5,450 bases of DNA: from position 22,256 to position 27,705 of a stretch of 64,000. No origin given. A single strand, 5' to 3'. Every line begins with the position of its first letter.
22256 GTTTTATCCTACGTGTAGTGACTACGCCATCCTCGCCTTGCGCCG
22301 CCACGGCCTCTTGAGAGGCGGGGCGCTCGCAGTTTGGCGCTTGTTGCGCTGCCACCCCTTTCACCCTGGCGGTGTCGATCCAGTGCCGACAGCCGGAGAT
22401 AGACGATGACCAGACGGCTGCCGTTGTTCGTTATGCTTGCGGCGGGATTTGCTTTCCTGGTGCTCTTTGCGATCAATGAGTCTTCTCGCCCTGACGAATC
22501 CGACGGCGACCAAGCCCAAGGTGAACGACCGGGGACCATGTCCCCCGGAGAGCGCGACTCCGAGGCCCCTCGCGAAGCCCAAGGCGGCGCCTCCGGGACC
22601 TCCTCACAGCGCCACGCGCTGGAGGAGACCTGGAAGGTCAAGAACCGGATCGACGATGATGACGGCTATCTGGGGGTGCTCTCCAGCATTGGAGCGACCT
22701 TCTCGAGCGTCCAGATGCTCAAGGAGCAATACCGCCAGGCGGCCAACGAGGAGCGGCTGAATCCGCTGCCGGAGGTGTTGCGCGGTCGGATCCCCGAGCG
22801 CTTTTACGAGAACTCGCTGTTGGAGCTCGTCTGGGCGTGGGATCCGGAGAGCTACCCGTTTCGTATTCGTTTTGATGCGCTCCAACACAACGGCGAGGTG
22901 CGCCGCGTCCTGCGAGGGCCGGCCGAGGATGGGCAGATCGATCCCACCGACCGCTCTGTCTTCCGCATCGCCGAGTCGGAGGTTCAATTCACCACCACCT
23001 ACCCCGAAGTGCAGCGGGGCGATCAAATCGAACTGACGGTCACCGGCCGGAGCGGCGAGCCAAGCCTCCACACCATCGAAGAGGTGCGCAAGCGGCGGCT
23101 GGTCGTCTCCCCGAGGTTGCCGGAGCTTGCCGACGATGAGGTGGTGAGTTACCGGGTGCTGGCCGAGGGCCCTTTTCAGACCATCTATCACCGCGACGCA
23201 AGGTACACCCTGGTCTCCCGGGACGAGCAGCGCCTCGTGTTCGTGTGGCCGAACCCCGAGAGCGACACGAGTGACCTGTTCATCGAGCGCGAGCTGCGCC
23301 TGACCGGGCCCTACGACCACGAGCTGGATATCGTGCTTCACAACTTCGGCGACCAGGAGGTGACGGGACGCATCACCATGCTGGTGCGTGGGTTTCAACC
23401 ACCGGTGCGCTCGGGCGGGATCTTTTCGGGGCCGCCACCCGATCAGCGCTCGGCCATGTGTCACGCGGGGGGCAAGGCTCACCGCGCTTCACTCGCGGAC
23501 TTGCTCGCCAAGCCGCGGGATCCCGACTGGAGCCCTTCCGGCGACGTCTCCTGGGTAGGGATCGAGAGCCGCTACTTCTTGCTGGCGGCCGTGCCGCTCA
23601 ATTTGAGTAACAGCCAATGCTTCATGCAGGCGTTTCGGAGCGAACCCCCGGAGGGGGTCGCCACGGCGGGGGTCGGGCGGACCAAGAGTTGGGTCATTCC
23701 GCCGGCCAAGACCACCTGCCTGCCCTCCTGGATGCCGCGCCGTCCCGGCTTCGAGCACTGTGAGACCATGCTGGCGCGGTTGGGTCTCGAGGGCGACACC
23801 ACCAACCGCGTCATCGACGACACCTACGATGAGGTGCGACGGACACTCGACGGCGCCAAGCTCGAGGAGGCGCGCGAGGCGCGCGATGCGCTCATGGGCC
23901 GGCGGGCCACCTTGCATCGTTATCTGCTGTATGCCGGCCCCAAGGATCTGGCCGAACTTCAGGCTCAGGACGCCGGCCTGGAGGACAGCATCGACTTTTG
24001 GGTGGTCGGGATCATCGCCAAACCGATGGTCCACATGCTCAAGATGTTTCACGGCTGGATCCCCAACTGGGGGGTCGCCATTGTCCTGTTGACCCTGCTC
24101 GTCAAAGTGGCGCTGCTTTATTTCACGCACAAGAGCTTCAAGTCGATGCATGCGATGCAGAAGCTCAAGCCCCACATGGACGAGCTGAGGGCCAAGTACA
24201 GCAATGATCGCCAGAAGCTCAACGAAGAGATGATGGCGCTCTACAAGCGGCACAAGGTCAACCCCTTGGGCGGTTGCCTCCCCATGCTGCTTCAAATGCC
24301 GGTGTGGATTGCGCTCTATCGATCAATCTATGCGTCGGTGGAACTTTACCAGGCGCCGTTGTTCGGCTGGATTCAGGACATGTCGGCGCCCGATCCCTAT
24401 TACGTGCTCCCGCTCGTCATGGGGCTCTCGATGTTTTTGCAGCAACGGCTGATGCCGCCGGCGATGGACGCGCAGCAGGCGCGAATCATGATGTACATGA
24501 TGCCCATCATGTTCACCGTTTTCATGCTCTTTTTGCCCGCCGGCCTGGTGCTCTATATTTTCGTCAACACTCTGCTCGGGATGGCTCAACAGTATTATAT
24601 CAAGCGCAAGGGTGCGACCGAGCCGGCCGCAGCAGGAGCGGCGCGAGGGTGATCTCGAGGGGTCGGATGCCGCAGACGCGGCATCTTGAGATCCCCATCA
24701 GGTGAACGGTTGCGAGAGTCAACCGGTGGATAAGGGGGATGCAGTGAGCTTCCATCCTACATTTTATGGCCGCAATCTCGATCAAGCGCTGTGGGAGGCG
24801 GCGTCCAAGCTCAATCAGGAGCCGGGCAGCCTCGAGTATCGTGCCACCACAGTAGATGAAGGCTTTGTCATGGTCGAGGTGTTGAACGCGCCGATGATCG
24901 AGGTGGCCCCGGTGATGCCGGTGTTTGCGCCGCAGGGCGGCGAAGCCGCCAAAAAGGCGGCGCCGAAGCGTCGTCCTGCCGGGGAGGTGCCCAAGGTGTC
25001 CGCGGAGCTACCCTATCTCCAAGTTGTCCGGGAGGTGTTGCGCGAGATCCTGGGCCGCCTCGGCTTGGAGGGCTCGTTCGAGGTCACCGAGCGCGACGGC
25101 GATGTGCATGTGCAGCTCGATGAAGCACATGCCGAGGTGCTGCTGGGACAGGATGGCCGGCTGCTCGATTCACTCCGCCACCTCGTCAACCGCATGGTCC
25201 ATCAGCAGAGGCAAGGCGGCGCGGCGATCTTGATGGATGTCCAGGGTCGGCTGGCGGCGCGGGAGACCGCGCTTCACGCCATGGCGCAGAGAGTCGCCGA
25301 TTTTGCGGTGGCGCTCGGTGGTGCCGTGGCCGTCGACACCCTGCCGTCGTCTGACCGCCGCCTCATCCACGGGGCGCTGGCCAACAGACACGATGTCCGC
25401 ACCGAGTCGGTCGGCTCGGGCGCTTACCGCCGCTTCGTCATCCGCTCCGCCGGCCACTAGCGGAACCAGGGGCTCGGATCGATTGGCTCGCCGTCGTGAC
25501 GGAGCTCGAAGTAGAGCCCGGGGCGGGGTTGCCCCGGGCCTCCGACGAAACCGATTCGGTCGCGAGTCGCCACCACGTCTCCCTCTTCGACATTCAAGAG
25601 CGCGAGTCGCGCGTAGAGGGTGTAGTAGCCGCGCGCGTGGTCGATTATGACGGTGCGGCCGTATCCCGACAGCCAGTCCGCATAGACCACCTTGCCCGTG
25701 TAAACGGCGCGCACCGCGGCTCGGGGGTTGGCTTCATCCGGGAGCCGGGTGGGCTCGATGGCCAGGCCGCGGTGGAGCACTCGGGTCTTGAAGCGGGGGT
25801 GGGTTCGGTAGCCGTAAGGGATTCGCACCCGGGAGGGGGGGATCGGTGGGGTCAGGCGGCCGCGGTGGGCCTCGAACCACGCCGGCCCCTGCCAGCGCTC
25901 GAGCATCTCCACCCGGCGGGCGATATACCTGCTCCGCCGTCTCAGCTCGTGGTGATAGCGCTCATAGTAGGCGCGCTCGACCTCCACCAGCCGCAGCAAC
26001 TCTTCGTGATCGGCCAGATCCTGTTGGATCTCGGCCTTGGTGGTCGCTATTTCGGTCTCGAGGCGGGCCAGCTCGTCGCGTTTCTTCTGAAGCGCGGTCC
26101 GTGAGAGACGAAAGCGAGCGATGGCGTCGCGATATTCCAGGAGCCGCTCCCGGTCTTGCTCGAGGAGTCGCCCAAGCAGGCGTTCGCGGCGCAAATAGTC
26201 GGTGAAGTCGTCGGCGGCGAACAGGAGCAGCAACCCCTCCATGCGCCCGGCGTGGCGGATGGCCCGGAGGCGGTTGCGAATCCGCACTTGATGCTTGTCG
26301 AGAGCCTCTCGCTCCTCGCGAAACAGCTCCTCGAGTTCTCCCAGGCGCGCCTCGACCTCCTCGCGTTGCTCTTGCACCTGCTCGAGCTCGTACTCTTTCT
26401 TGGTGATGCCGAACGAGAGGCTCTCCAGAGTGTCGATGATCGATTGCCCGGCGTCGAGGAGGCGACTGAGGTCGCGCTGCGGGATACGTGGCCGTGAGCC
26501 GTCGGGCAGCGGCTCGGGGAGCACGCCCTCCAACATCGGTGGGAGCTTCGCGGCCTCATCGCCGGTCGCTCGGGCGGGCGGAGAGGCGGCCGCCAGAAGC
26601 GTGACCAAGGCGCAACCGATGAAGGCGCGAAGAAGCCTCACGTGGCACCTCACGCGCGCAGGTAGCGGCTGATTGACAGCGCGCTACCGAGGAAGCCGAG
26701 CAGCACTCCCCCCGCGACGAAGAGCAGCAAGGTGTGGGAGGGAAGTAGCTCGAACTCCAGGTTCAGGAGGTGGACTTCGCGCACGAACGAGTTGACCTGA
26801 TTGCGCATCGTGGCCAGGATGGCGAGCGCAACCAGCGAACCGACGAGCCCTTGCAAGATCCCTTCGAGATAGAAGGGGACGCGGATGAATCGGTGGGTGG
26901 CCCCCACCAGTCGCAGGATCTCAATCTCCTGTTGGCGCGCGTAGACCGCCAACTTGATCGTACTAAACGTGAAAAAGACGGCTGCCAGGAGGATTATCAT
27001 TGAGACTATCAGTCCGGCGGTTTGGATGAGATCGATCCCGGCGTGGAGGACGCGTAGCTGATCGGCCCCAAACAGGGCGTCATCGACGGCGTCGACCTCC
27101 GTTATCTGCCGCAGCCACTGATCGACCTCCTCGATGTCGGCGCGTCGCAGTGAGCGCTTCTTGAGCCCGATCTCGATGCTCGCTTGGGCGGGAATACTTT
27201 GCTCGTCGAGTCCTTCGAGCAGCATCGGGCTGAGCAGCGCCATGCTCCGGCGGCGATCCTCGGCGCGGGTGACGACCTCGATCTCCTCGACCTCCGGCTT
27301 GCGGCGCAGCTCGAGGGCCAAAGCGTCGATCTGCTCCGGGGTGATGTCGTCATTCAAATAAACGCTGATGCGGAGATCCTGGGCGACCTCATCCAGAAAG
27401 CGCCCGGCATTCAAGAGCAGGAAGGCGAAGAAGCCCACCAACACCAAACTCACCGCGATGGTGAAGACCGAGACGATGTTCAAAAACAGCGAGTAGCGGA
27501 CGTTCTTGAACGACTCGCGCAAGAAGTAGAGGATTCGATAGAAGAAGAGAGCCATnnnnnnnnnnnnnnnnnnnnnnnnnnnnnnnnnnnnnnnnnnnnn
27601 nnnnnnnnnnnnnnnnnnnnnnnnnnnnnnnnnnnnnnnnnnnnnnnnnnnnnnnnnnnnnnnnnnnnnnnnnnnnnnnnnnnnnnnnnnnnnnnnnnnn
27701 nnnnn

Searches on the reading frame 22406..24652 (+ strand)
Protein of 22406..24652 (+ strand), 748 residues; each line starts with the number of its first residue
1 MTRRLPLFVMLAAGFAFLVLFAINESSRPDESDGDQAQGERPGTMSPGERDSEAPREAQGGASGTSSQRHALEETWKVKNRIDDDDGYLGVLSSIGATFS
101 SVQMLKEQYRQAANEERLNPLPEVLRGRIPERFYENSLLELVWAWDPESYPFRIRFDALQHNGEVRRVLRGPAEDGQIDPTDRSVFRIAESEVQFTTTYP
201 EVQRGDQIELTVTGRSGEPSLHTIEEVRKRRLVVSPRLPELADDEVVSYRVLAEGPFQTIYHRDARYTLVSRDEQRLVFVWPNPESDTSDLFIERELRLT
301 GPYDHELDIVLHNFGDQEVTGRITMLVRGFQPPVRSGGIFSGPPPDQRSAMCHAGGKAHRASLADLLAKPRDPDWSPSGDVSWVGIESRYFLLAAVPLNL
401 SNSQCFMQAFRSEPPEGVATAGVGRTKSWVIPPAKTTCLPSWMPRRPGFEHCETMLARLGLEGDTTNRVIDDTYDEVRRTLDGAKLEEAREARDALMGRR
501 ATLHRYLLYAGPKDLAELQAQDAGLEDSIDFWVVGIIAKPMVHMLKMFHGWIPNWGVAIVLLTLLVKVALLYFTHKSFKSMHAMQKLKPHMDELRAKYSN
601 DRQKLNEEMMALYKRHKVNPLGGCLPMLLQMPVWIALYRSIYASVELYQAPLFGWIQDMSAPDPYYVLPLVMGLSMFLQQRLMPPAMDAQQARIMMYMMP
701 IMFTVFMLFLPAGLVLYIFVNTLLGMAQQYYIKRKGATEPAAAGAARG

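Call 10: search_protein_families(library=pfam, proteins=[window:22406-24652:+], max_evalue=0.001)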
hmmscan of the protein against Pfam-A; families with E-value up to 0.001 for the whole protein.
window:22406-24652:+ (748 aa): 2 families
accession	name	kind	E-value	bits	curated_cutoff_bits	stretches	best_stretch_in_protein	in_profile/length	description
PF02096.25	60KD_IMP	-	3.6e-62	209.6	35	1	555-734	1-163/163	60Kd inner membrane protein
PF14849.12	YidC_periplas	-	2.5e-11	44.5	24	2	259-436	70-240/283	YidC periplasmic domain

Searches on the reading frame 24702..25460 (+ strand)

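Call 10: search_protein_families(library=pfam, proteins=[window:24702-25460:+], max_evalue=0.001)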
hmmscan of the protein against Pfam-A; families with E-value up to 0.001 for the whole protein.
window:24702-25460:+ (252 aa): 2 families
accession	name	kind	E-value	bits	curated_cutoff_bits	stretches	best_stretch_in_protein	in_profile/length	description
PF01424.28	R3H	-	1e-09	38.7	26.8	1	191-248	3-59/60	R3H domain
PF13083.13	KH_KhpA-B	-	6.8e-06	26.4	32.1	1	109-170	4-66/73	KhpA/KhpB, KH domain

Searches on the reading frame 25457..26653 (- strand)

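Call 10: search_protein_families(library=pfam, proteins=[window:25457-26653:-], max_evalue=0.001)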
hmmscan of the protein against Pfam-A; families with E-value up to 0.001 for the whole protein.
window:25457-26653:- (398 aa): 1 family
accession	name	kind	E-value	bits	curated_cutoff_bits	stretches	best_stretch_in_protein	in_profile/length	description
PF01551.29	Peptidase_M23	-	9e-22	77.5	28.7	1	308-393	10-96/96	Peptidase family M23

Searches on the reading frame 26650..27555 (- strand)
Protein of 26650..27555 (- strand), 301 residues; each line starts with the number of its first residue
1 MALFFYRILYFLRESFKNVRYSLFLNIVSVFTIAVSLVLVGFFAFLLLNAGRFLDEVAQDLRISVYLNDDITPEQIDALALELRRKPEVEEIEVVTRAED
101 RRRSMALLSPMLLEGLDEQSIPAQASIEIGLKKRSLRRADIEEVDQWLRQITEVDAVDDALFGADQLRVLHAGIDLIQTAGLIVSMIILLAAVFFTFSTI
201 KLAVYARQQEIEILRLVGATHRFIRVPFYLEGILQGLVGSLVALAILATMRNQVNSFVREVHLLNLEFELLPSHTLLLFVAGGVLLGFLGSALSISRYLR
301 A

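Call 69: search_protein_families(library=pfam, proteins=[window:26650-27555:-], max_evalue=0.0001)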
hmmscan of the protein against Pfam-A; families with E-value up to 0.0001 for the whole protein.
window:26650-27555:- (301 aa): 2 families
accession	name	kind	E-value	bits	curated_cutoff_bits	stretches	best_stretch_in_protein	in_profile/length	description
PF02687.27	FtsX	-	8.4e-15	55.3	25.5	1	183-300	2-117/120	FtsX-like permease C-terminal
PF18075.7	FtsX_ECD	-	3.1e-12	47.4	23.5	1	62-157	2-96/96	FtsX extracellular domain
